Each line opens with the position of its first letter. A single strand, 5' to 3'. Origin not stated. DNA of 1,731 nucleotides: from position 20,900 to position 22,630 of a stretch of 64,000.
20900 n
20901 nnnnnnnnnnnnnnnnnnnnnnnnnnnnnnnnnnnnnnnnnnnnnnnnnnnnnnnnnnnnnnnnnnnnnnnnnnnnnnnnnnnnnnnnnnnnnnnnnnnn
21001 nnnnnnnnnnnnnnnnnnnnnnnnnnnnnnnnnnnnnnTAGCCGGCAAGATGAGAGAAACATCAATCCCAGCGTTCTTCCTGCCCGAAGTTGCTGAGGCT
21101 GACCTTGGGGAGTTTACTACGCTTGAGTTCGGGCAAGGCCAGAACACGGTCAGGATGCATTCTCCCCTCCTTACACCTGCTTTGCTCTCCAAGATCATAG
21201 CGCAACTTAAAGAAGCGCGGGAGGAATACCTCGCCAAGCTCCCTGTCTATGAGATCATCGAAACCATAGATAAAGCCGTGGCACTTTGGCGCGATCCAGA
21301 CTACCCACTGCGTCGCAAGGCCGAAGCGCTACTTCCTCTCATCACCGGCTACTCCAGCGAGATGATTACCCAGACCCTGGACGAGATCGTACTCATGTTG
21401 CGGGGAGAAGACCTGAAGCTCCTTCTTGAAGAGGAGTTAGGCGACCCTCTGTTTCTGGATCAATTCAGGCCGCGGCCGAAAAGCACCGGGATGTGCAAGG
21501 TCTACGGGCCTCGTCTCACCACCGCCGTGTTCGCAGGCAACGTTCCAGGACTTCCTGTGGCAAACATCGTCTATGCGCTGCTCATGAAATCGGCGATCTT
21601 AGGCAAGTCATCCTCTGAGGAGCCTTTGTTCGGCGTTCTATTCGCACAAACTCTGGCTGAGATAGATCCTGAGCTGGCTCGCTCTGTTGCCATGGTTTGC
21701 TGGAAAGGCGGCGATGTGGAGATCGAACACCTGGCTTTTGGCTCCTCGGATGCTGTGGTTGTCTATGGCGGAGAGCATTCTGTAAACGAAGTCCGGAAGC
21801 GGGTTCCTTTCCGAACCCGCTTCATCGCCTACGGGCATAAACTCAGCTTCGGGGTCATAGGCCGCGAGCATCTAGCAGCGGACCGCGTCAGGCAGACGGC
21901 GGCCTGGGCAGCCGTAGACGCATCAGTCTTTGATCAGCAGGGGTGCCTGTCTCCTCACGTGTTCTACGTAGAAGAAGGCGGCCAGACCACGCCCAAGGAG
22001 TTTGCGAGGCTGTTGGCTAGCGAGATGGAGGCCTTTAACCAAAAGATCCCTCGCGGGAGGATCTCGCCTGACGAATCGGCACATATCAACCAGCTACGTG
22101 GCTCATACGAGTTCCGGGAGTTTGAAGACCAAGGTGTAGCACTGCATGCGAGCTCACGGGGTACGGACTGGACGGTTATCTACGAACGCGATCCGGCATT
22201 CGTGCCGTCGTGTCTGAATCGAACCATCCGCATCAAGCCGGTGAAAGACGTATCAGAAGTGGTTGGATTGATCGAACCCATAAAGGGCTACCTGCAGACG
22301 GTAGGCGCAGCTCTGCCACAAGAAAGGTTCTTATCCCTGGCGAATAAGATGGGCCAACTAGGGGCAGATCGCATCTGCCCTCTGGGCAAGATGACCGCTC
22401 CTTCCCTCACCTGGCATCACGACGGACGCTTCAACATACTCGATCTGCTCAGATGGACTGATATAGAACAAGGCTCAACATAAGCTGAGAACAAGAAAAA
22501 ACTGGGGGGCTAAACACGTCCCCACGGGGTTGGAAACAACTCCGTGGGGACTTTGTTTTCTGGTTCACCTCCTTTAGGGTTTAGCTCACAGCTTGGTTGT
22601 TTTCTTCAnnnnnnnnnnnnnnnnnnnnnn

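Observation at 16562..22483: Tandemly duplicated cassette of STAS-like protein and LuxE-like acyl-protein synthetase, with one LuxC-like reductase, next to a stressosome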

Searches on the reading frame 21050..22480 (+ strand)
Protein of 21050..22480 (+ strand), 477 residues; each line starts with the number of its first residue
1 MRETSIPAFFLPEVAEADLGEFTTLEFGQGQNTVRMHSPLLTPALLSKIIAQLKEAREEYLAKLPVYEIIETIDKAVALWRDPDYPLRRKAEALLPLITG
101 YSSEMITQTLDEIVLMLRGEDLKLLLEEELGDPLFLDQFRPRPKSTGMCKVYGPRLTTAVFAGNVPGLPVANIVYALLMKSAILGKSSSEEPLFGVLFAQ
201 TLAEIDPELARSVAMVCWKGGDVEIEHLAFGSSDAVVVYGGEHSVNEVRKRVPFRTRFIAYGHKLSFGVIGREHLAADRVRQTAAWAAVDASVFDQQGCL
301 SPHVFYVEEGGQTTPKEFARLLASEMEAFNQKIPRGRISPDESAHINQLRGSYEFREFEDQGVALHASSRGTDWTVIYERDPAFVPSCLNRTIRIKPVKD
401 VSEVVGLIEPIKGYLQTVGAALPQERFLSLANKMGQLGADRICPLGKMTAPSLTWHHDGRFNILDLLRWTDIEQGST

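Call 3: search_protein_families(library=pfam, proteins=[window:21050-22480:+], max_evalue=0.01)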
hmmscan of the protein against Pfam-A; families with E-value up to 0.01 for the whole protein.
window:21050-22480:+ (477 aa): 1 family
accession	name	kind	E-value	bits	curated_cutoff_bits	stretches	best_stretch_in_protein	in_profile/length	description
PF05893.19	LuxC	-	1.1e-97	328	21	1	61-469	1-401/401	Acyl-CoA reductase (LuxC)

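Call 4: search_protein_families(library=ncbifam, proteins=[window:21050-22480:+], max_evalue=0.01)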
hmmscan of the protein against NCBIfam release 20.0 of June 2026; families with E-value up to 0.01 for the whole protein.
window:21050-22480:+ (477 aa): 1 family
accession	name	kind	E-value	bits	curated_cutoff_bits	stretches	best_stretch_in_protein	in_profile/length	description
NF052251.1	LCFA_red_LuxC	equivalog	8.9e-31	106.9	750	1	57-471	46-446/478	long-chain-fatty-acyl-CoA reductase LuxC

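Call 24: find_homologous_proteins(query=window:21050-22480:+, max_evalue=1e-10)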
Query window:21050-22480:+ (477 aa): 1046 proteins with E <= 1e-10 among 8000 candidates; the best 120 are listed.
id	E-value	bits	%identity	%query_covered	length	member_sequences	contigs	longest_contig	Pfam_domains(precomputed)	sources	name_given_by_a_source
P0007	0.0e+0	1078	100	100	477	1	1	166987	PF05893.20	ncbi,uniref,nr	ncbi:acyl-CoA reductase [candidate division TA06 bacterium B3_TA06]|uniref:Acyl-CoA reductase n=1 Ta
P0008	1.9e-294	995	93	100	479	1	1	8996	PF05893.20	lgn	-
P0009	1.6e-276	936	86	100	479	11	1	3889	PF05893.20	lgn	-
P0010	1.1e-275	933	86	99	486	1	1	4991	PF05893.20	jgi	jgi:hypothetical protein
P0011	6.8e-271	917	85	99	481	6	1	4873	PF05893.20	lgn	-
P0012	2.8e-268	908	85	99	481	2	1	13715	PF05893.20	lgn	-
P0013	2.4e-267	905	84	99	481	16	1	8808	PF05893.20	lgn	-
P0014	5.8e-266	901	84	99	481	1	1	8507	PF05893.20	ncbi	-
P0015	1.1e-262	890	82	99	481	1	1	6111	PF05893.20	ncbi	-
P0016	2.4e-239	813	76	99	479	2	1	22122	PF05893.20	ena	-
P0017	1.7e-236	804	75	99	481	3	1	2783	PF05893.20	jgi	jgi:hypothetical protein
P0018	3.1e-222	757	71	99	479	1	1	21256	PF05893.20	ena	-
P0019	9.6e-221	752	69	99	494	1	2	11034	PF05893.20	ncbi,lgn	-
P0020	3.0e-218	743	68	99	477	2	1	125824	PF05893.20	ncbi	-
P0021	1.5e-216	738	69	99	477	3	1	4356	PF05893.20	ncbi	-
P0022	5.9e-212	723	66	99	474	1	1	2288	PF05893.20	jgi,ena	-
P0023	1.4e-210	718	66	99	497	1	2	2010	PF05893.20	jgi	jgi:hypothetical protein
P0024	7.4e-209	713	66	99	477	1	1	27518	PF05893.20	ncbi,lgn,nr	ncbi:acyl-CoA reductase [candidate division WOR-3 bacterium]|nr:acyl-CoA reductase [candidate divisi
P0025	3.8e-207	707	66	99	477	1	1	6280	PF05893.20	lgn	-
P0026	5.2e-207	706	64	99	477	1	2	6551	PF05893.20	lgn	-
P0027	2.0e-200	685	64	99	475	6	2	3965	PF05893.20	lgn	-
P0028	1.2e-198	679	64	99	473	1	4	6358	PF05893.20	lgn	-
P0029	4.8e-198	677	64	98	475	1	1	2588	PF05893.20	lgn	-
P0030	5.0e-198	677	63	99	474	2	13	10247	PF05893.20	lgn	-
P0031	3.6e-192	657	62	99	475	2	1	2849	PF05893.20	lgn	-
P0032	2.7e-189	648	59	99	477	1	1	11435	PF05893.20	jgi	jgi:hypothetical protein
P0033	3.8e-186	638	59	99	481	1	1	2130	PF05893.20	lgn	-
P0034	4.9e-162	558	53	99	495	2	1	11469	PF05893.20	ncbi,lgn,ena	-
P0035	1.1e-158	547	53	98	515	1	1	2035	PF05893.20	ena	-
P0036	6.2e-158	545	54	99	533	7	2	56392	PF05893.20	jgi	-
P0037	1.8e-157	543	52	99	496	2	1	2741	PF05893.20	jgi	jgi:hypothetical protein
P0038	4.8e-157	542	53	98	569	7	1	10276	PF05893.20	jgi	-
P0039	7.2e-157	541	52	99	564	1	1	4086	PF05893.20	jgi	jgi:Acyl-CoA reductase (LuxC)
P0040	9.4e-157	541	52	99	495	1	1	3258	PF05893.20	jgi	jgi:hypothetical protein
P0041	9.9e-157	541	68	73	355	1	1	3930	PF05893.20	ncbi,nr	ncbi:acyl-CoA reductase, partial [candidate division WOR-3 bacterium]|nr:acyl-CoA reductase [candida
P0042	2.1e-156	540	52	99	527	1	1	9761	PF05893.20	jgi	jgi:hypothetical protein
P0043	5.1e-155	535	52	97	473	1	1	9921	PF05893.20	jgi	jgi:hypothetical protein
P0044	3.0e-154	532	53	96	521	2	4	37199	PF05893.20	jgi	jgi:hypothetical protein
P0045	4.2e-154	532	52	99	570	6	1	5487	PF05893.20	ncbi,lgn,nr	ncbi:MAG: acyl-CoA reductase [Chloroflexi bacterium]|nr:acyl-CoA reductase [Chloroflexota bacterium]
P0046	3.4e-153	529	53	95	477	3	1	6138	PF05893.20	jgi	jgi:hypothetical protein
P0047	3.8e-152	526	51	99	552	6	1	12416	PF05893.20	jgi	jgi:hypothetical protein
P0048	4.3e-152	525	51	99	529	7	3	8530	PF05893.20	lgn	-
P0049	4.8e-152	525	52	98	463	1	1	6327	PF05893.20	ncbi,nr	ncbi:MAG: acyl-CoA reductase [candidate division NC10 bacterium]|nr:acyl-CoA reductase [candidate di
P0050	4.6e-151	522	52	98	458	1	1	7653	PF05893.20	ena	-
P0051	5.1e-151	522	51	100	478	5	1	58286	PF05893.20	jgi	jgi:hypothetical protein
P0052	5.8e-151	522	54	91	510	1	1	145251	PF05893.20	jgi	jgi:hypothetical protein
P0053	2.3e-150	520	51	98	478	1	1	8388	PF05893.20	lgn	-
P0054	6.5e-150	518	50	99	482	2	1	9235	PF05893.20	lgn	-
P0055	1.7e-149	517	52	99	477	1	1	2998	PF05893.20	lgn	-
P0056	1.7e-149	517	50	99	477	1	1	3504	PF05893.20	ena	-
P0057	1.8e-149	517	51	92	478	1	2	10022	PF05893.20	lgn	-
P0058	4.2e-149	516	50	98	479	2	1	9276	PF05893.20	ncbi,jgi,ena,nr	ncbi:MAG: acyl-CoA reductase [Candidatus Tectomicrobia bacterium]|nr:acyl-CoA reductase [Candidatus 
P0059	6.9e-149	515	49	99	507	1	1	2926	PF05893.20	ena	-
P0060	7.5e-149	515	51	99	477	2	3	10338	PF05893.20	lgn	-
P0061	1.3e-148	514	51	99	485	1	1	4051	PF05893.20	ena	-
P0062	2.5e-148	513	50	97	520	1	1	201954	PF05893.20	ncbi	-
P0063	3.2e-148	513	50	100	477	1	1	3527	PF05893.20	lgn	-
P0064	3.7e-148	512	50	97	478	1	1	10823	PF05893.20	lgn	-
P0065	7.9e-148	511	51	99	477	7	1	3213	PF05893.20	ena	-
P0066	1.2e-147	511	51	99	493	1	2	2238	PF05893.20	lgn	-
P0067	2.4e-147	510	50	98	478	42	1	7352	PF05893.20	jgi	jgi:hypothetical protein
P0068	2.6e-147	510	51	98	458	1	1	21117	PF05893.20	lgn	-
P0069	2.4e-146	506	50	99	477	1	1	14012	PF05893.20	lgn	-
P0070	5.7e-146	505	49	97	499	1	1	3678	PF05893.20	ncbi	-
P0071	1.0e-145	504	49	100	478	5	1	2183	PF05893.20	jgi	jgi:Acyl-CoA reductase (LuxC)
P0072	1.4e-145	504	49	97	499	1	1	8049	PF05893.20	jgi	-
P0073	1.8e-145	504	50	99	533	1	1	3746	PF05893.20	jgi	jgi:hypothetical protein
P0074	3.2e-145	503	50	99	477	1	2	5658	PF05893.20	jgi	jgi:hypothetical protein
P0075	4.1e-145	502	50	99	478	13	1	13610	PF05893.20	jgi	jgi:hypothetical protein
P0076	4.2e-145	502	51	98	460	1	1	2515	PF05893.20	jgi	-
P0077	4.5e-145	502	49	100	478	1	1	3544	PF05893.20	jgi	jgi:hypothetical protein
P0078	8.9e-145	501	50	98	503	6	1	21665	PF05893.20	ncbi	ncbi:MAG TPA: acyl-CoA reductase [Chloroflexota bacterium]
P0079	1.2e-144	501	48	100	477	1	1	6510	PF05893.20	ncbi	-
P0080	1.2e-144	501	49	98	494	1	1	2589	PF05893.20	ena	-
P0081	1.7e-144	500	52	98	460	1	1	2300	PF05893.20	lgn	-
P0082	1.8e-144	500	51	98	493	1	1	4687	PF05893.20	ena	-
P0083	3.6e-144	499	51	98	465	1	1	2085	PF05893.20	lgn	-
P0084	4.6e-144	499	49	99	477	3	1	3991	PF05893.20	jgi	jgi:Acyl-CoA reductase (LuxC)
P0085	5.4e-144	499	50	98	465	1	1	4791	PF05893.20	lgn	-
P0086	7.4e-144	498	49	98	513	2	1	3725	PF05893.20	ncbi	-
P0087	2.0e-143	497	51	96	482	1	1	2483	PF05893.20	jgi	-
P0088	2.6e-143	496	50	98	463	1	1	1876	PF05893.20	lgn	-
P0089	3.8e-143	496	48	99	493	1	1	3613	PF05893.20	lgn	-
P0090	4.1e-143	496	51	98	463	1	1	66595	PF05893.20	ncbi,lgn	-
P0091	4.4e-143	496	48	99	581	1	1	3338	PF05893.20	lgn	-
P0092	5.8e-143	495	50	98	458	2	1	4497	PF05893.20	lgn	-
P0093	8.3e-143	495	50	99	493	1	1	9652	PF05893.20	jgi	jgi:acyl-CoA reductase LuxC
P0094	8.6e-143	495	50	98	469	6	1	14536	PF05893.20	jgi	-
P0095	1.9e-142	494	49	99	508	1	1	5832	PF05893.20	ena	-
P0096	3.2e-142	493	46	99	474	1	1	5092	PF05893.20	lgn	-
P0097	6.8e-142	492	49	97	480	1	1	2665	PF05893.20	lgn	-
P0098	7.7e-142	492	49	98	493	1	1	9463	PF05893.20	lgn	-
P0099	2.0e-141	490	51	98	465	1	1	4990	PF05893.20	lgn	-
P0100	1.8e-140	487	50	98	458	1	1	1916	PF05893.20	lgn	-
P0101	2.8e-140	486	49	98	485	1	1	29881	PF05893.20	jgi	jgi:hypothetical protein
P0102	3.0e-140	486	48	98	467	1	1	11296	PF05893.20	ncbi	-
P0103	4.3e-140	486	50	98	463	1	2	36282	PF05893.20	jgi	-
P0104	5.1e-140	486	48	99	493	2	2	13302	PF05893.20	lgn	-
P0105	5.1e-140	486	49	99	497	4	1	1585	PF05893.20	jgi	jgi:hypothetical protein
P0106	6.9e-140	485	48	97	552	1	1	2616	PF05893.20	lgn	-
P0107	7.0e-140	485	50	97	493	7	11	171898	PF05893.20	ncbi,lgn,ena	-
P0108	1.5e-139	484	47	98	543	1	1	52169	PF05893.20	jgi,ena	-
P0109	3.7e-139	483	48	99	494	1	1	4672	PF05893.20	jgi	jgi:hypothetical protein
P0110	5.7e-139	482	48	95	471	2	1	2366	PF05893.20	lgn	-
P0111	5.7e-139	482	49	99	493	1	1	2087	PF05893.20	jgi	jgi:hypothetical protein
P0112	1.1e-138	481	52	87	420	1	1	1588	PF05893.20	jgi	jgi:hypothetical protein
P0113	3.3e-138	480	47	98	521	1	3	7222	PF05893.20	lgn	-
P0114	4.2e-138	479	48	99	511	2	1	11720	PF05893.20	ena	-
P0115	9.1e-138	478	49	98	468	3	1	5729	PF05893.20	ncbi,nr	ncbi:MAG: acyl-CoA reductase [Gemmatimonadetes bacterium]|nr:acyl-CoA reductase [Gemmatimonadota bac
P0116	1.1e-137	478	48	97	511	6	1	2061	PF05893.20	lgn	-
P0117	3.4e-137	476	49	98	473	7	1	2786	PF05893.20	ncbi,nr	ncbi:MAG TPA: acyl-CoA reductase [Longimicrobiaceae bacterium]|nr:acyl-CoA reductase [Longimicrobiac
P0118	1.0e-136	475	48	98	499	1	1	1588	PF05893.20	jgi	jgi:Acyl-CoA reductase (LuxC)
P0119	1.0e-136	475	49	98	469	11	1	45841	PF05893.20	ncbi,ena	ncbi:MAG TPA: acyl-CoA reductase [Longimicrobiaceae bacterium]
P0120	1.1e-136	475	49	98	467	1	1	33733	PF05893.20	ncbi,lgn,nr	ncbi:MAG: acyl-CoA reductase LuxC [Gemmatimonadetes bacterium]|nr:acyl-CoA reductase LuxC [Gemmatimo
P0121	1.1e-136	475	48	98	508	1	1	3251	PF05893.20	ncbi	-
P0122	1.6e-136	474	48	98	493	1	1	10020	PF05893.20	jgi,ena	-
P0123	3.4e-136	473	48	98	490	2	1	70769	PF05893.20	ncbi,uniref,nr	ncbi:acyl-CoA reductase [Paenibacillus filicis]|uniref:Acyl-CoA reductase n=1 Tax=Paenibacillus gyeo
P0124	7.0e-136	472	49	98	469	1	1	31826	PF05893.20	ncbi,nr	ncbi:MAG TPA: acyl-CoA reductase [Longimicrobiaceae bacterium]|nr:acyl-CoA reductase [Longimicrobiac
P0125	9.6e-136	471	49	99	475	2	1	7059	PF05893.20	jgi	jgi:hypothetical protein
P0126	1.1e-135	471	47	99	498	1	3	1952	PF05893.20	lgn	-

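Call 25: find_encoding_contigs(protein=P0020, flank=8000, max_places=1)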
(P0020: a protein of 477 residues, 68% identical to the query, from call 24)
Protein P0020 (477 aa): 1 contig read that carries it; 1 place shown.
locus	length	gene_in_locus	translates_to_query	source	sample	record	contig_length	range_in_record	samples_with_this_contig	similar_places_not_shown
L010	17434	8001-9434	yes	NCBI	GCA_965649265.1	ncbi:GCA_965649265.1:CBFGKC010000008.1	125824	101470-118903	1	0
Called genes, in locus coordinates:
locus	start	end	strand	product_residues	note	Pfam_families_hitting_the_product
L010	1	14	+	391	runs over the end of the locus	PF04443:LuxE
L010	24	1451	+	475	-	PF05893:LuxC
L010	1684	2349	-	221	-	PF01740:STAS, PF13466:STAS_2 (weak)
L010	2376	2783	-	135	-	-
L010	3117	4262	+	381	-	PF04443:LuxE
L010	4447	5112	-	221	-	PF01740:STAS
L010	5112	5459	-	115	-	-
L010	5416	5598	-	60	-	-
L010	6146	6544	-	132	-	-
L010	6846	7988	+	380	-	PF04443:LuxE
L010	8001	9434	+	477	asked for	PF05893:LuxC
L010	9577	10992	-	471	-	PF12728:HTH_17 (weak), PF00589:Phage_integrase, PF22823:MrpR_C_cat (weak)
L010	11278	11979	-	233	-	-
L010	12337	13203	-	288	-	PF08281:Sigma70_r4_2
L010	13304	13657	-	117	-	PF13560:HTH_31, PF12844:HTH_19, PF13443:HTH_26 (weak), PF01381:HTH_3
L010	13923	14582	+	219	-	-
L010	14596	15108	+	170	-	PF09397:FtsK_gamma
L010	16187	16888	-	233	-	PF01863:YgjP-like, PF08325:WLM (weak)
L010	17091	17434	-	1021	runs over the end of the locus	PF13476:AAA_23, PF13514:AAA_27 (weak), PF13558:SbcC_Walker_B (weak)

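Call 26: find_encoding_contigs(protein=P0024, flank=8000, max_places=1)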
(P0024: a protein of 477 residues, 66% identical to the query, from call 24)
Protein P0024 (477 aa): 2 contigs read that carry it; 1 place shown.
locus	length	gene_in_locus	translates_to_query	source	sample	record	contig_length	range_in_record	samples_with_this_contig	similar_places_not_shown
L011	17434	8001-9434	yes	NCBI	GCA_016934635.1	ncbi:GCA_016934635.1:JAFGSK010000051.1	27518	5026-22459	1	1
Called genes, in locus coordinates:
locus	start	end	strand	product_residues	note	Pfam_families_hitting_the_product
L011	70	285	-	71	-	PF04014:MazE_antitoxin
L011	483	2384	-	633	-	PF00209:SNF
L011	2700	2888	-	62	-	-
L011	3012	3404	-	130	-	PF13581:HATPase_c_2, PF02518:HATPase_c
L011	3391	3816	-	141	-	PF01740:STAS, PF13466:STAS_2 (weak)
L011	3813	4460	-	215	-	PF01740:STAS, PF13466:STAS_2 (weak)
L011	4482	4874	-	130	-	-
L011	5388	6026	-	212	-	PF01740:STAS, PF13466:STAS_2 (weak)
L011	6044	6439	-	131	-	PF11964:SpoIIAA-like (weak)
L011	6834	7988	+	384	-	PF04443:LuxE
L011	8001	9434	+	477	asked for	PF05893:LuxC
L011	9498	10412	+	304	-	PF00106:adh_short, PF08659:KR (weak), PF13561:adh_short_C2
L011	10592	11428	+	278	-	PF23598:LRR_14 (weak), PF13855:LRR_8 (faint), PF12799:LRR_4 (faint), PF13516:LRR_6 (faint)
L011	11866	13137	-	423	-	-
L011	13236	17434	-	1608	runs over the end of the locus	PF13860:FlgD_ig, PF18962:Por_Secre_tail (faint)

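Call 27: find_encoding_contigs(protein=P0016, flank=8000, max_places=1)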
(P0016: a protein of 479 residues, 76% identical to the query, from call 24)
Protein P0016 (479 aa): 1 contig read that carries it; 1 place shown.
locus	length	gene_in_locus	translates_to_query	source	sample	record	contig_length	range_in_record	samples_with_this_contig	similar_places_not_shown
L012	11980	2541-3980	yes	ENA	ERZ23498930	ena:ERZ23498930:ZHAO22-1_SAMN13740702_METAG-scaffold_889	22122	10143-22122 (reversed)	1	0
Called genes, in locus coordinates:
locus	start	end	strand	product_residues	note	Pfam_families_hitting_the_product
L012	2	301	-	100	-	?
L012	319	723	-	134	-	-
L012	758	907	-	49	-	-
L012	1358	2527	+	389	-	PF04443:LuxE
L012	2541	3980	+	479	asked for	PF05893:LuxC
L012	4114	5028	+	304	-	PF00106:adh_short, PF01370:Epimerase (weak), PF08659:KR, PF13561:adh_short_C2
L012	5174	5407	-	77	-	-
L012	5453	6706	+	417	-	PF18962:Por_Secre_tail (faint)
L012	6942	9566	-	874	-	PF13424:TPR_12, PF13374:TPR_10, PF24885:TPR_NPHP3, PF00515:TPR_1, PF13374:TPR_10, PF13424:TPR_12, PF13374:TPR_10, PF24885:TPR_NPHP3, +22 more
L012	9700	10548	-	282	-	PF03781:FGE-sulfatase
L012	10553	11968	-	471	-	PF00656:Peptidase_C14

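Call 28: find_encoding_contigs(protein=P0052, flank=8000, max_places=1)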
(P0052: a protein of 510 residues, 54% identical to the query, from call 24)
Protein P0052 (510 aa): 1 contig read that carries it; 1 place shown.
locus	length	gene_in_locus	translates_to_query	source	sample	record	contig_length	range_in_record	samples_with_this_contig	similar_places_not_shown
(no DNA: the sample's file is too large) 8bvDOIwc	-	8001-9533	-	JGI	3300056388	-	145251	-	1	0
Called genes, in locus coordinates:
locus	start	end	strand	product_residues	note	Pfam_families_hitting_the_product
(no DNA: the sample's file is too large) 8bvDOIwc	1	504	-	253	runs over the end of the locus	PF04402:SIMPL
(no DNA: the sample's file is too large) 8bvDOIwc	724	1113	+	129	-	PF01042:Ribonuc_L-PSP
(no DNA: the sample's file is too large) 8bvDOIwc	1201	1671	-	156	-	PF10027:DUF2269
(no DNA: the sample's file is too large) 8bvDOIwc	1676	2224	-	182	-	PF07681:DoxX (weak), PF13564:DoxX_2 (weak)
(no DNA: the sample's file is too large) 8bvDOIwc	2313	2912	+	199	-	PF03551:PadR, PF10400:Vir_act_alpha_C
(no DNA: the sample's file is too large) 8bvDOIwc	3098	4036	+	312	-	PF09084:NMT1 (faint)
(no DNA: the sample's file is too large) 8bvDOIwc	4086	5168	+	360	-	PF13379:NMT1_2, PF09084:NMT1, PF12974:Phosphonate-bd, PF16868:NMT1_3 (weak)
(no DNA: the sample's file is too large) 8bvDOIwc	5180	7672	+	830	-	PF08240:ADH_N, PF00107:ADH_zinc_N, PF13602:ADH_zinc_N_2, PF04443:LuxE, PF00501:AMP-binding (faint)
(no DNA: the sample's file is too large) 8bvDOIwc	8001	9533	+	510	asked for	PF05893:LuxC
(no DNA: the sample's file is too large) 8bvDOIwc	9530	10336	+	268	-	PF00005:ABC_tran, PF13304:AAA_21 (faint)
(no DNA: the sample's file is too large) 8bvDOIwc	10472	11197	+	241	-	PF00528:BPD_transp_1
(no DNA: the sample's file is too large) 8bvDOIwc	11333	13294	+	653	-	PF04151:PPC (weak)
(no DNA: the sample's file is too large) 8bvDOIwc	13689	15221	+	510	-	PF00881:Nitroreductase (weak)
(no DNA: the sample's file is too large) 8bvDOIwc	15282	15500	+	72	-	PF15919:HicB_lk_antitox (weak)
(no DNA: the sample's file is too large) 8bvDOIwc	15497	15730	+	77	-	PF07927:HicA_toxin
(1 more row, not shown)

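Call 29: find_encoding_contigs(protein=P0123, flank=8000, max_places=1)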
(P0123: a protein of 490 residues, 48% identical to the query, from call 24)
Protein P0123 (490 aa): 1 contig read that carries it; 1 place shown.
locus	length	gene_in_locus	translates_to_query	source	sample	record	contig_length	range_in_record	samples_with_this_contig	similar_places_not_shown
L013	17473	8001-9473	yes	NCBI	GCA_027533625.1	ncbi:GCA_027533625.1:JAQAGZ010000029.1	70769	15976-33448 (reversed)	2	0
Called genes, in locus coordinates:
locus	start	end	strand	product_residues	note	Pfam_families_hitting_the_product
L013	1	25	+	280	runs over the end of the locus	PF00528:BPD_transp_1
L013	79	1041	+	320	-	PF01261:AP_endonuc_2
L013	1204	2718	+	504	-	PF00072:Response_reg, PF00165:HTH_AraC, PF12833:HTH_18, PF00165:HTH_AraC (weak)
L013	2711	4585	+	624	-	PF00672:HAMP, PF06580:His_kinase, PF02518:HATPase_c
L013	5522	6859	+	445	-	PF00860:Xan_ur_permease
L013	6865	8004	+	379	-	PF04443:LuxE, PF00501:AMP-binding (weak)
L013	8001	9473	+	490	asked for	PF05893:LuxC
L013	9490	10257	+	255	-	PF00106:adh_short, PF08659:KR (weak), PF23441:SDR, PF13561:adh_short_C2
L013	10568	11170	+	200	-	PF00440:TetR_N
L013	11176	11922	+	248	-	PF00557:Peptidase_M24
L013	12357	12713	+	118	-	-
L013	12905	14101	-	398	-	PF00395:SLH (weak)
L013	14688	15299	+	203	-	PF17851:GH43_C2 (weak), PF07081:DUF1349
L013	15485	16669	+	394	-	PF10282:Lactonase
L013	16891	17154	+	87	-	-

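Call 30: find_encoding_contigs(protein=P0107, flank=8000, max_places=1)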
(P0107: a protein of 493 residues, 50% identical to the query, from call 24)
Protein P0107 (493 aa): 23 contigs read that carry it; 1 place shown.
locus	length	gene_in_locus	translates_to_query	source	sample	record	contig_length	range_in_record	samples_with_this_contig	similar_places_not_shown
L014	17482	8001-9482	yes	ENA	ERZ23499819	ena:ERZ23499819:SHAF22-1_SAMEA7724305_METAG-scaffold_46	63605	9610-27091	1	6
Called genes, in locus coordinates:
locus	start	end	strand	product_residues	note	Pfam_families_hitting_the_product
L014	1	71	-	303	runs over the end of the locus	PF01545:Cation_efflux, PF16916:ZT_dimer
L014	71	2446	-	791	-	PF00488:MutS_V, PF20297:MSSS, PF01713:Smr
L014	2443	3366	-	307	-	PF01676:Metalloenzyme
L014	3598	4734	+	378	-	PF02417:Chromate_transp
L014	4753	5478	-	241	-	PF19538:DUF6062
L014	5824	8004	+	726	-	PF08240:ADH_N, PF00501:AMP-binding (faint), PF00107:ADH_zinc_N, PF13602:ADH_zinc_N_2, PF04443:LuxE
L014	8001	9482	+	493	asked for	PF05893:LuxC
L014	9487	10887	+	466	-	PF00860:Xan_ur_permease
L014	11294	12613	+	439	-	PF19538:DUF6062 (faint)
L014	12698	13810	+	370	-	PF05559:DUF763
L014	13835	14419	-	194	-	-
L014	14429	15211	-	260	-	PF19538:DUF6062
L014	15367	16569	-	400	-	-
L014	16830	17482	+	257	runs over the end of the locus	-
